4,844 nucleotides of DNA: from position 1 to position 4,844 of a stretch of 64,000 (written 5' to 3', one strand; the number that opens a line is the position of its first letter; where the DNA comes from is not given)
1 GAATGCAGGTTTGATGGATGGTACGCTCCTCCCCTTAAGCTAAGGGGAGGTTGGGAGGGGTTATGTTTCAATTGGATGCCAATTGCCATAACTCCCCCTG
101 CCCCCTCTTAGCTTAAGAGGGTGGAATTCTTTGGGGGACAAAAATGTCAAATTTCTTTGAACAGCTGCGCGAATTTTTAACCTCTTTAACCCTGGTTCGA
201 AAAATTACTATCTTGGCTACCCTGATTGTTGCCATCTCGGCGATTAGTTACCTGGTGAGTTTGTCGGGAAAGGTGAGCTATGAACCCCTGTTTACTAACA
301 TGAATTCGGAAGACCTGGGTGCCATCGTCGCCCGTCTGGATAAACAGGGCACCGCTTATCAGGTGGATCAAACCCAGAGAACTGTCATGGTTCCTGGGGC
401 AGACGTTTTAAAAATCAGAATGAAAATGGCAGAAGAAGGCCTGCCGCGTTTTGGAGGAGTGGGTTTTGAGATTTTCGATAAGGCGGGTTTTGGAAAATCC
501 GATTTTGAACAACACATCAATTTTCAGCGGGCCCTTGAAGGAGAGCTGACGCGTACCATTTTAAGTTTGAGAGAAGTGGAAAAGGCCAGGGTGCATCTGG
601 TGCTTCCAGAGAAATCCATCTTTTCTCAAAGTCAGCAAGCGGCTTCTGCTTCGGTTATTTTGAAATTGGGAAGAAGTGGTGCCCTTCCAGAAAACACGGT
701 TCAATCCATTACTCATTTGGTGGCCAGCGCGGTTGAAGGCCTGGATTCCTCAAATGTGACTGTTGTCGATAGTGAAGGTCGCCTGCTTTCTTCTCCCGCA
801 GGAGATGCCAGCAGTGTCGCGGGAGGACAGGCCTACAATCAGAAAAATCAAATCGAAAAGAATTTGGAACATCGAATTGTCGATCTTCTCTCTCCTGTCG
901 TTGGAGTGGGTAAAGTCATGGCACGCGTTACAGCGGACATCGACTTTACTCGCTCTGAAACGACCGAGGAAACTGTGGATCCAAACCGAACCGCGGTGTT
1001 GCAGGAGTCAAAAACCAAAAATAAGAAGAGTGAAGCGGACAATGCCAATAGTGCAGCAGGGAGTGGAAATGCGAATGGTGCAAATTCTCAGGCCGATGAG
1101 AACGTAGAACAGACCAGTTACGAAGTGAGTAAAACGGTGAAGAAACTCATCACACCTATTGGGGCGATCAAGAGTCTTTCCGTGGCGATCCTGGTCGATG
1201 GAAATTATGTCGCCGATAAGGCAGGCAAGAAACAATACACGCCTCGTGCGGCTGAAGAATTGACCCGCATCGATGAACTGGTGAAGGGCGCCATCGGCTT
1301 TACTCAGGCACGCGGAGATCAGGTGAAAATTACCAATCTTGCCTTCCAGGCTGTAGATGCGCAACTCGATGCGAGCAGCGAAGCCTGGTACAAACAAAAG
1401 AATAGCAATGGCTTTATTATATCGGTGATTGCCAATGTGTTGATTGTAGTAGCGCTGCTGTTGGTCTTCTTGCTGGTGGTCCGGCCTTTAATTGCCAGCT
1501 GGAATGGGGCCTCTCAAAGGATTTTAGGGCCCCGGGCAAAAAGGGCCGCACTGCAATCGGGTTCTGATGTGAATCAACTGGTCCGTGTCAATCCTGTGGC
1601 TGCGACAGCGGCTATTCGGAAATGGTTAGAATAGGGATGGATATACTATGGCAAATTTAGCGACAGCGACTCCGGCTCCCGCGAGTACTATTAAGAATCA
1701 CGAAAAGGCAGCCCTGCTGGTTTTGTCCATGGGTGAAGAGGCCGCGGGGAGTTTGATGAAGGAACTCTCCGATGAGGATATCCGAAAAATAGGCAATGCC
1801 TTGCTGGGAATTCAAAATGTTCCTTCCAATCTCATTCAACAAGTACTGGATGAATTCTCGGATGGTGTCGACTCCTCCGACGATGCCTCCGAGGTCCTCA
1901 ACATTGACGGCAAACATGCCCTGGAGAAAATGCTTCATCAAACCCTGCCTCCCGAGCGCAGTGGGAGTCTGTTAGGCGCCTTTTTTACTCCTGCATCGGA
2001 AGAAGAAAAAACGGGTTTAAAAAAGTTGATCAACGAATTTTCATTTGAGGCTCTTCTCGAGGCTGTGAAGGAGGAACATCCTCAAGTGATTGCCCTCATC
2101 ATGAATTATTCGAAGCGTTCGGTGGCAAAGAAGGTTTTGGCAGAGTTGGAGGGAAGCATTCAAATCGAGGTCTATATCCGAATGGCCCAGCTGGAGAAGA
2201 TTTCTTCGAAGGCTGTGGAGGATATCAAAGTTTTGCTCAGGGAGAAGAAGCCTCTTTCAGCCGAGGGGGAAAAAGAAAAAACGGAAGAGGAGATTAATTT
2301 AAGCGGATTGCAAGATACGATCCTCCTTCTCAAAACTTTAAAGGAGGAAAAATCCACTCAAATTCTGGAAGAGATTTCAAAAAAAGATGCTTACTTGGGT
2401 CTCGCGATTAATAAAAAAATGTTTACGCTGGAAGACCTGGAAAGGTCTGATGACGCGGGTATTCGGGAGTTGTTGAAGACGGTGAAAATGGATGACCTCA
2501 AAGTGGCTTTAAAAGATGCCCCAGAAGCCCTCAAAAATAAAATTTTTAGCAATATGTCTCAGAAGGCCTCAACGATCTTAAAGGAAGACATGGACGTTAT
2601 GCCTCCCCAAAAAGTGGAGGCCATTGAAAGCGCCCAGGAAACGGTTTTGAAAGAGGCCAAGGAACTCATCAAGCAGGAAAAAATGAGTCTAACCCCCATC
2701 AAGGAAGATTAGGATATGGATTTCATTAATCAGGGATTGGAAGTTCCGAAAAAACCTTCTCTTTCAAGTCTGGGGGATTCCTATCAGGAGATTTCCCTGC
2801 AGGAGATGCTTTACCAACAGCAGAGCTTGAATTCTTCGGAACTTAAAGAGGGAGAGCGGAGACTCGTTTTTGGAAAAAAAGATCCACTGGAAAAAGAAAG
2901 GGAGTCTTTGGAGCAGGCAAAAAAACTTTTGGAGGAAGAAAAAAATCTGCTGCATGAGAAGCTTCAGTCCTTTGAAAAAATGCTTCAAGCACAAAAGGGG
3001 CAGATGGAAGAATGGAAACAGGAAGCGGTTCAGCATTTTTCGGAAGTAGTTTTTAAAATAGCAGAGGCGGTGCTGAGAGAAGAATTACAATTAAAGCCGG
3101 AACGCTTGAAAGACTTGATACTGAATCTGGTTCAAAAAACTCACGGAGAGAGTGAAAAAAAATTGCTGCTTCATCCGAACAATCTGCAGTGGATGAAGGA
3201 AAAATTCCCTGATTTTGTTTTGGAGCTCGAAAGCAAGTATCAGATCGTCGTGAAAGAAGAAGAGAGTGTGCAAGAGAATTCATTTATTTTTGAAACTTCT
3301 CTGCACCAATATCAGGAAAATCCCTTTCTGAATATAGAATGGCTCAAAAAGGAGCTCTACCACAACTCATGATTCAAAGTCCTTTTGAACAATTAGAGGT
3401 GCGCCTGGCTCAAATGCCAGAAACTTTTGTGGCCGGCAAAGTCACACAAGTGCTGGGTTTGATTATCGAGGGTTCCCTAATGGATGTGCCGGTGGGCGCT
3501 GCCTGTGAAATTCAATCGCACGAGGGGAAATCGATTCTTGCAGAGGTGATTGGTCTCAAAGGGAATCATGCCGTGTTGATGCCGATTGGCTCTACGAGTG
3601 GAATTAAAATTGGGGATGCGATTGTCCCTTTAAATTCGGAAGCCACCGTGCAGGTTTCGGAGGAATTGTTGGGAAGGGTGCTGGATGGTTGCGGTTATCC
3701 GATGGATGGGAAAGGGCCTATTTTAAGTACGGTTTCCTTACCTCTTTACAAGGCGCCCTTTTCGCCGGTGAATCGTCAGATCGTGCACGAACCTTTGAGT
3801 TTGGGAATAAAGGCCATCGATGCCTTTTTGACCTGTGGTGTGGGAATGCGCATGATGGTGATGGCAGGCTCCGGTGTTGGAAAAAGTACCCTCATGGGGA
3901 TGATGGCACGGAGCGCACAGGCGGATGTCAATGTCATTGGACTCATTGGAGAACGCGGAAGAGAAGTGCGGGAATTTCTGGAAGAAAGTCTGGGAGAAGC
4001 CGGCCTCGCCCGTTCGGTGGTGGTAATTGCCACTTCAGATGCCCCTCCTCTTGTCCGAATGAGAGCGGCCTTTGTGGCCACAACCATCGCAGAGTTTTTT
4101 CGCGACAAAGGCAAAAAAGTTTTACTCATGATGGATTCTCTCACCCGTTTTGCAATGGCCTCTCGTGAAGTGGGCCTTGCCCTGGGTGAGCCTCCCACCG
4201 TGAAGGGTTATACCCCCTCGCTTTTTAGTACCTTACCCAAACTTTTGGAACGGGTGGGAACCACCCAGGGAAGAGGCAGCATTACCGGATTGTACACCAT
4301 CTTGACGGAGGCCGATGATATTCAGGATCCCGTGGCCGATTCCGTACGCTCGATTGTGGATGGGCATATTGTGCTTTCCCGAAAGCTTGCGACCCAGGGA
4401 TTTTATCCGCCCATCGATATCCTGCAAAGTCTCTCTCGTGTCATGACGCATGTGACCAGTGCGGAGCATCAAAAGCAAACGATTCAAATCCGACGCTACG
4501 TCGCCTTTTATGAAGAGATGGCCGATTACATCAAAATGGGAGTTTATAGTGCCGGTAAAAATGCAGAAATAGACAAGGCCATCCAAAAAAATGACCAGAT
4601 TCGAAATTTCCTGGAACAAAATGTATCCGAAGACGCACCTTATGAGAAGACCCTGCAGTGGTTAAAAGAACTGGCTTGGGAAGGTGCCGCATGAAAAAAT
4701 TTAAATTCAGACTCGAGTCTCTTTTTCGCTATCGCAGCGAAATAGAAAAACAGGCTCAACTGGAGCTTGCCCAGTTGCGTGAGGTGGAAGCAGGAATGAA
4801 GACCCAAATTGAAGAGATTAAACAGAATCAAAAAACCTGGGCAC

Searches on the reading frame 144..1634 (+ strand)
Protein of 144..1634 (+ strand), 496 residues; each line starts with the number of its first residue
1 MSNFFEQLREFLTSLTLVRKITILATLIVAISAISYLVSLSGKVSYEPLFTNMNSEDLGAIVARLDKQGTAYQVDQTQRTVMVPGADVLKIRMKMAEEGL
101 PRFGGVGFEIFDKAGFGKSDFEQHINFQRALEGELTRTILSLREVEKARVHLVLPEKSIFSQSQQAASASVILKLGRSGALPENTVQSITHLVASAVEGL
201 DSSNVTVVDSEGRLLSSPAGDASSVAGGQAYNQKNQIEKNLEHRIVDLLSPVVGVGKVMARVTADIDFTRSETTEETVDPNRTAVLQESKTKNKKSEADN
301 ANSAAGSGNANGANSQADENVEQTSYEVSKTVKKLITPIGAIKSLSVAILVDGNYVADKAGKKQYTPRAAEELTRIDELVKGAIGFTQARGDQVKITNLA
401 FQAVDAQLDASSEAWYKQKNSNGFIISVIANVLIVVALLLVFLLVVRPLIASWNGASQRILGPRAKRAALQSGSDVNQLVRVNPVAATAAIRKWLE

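Call 35: search_protein_families(library=pfam, proteins=[window:144-1634:+], max_evalue=0.00001)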
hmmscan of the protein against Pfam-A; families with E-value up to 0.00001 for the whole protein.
window:144-1634:+ (496 aa): 2 families
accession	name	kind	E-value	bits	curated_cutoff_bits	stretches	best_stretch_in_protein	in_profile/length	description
PF01514.23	YscJ_FliF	-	7.1e-63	212.1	24.4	1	43-216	3-178/179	Secretory protein of YscJ/FliF family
PF08345.17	YscJ_FliF_C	-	1.6e-37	129.6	23.8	1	249-401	1-147/147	Flagellar M-ring protein C-terminal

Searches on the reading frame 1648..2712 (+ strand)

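Call 35: search_protein_families(library=pfam, proteins=[window:1648-2712:+], max_evalue=0.00001)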
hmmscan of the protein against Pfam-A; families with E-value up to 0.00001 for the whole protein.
window:1648-2712:+ (354 aa): 3 families
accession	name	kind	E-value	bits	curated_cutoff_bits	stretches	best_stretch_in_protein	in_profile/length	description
PF01706.21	FliG_C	-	2.7e-27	95.6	23.3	1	241-347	1-107/108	FliG C-terminal domain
PF14842.11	FliG_N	-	6e-20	72.2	25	1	16-112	3-95/104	FliG N-terminal domain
PF14841.11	FliG_M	-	8.1e-17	61.7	25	1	135-200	3-68/76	FliG middle domain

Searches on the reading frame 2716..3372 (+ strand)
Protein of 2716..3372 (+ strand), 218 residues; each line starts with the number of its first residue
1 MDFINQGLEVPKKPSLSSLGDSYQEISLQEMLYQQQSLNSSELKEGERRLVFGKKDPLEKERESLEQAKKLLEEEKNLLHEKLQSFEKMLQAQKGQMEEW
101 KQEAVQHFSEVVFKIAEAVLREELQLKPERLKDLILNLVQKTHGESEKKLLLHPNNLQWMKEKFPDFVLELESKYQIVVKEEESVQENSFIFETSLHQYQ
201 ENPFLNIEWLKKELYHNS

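Call 35: search_protein_families(library=pfam, proteins=[window:2716-3372:+], max_evalue=0.00001)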
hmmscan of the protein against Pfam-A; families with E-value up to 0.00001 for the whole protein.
window:2716-3372:+ (218 aa): 1 family
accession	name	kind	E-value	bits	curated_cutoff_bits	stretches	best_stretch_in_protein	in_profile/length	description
PF02108.21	FliH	-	2e-10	41.1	24.1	1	81-194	2-112/128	Flagellar assembly protein FliH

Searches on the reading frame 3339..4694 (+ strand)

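Call 35: search_protein_families(library=pfam, proteins=[window:3339-4694:+], max_evalue=0.00001)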
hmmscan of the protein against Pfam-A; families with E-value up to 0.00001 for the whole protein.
window:3339-4694:+ (451 aa): 3 families
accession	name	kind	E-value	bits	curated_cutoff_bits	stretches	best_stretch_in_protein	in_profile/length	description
PF00006.31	ATP-synt_ab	-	2.9e-88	295.5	29.5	1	156-366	1-213/213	ATP synthase alpha/beta family, nucleotide-binding domain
PF18269.6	T3SS_ATPase_C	-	1.7e-22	79.5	22.7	1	373-444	1-72/72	T3SS EscN ATPase C-terminal domain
PF02874.29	ATP-synt_ab_N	-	7.1e-08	33.3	20.9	1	36-98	2-68/69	ATP synthase alpha/beta family, beta-barrel domain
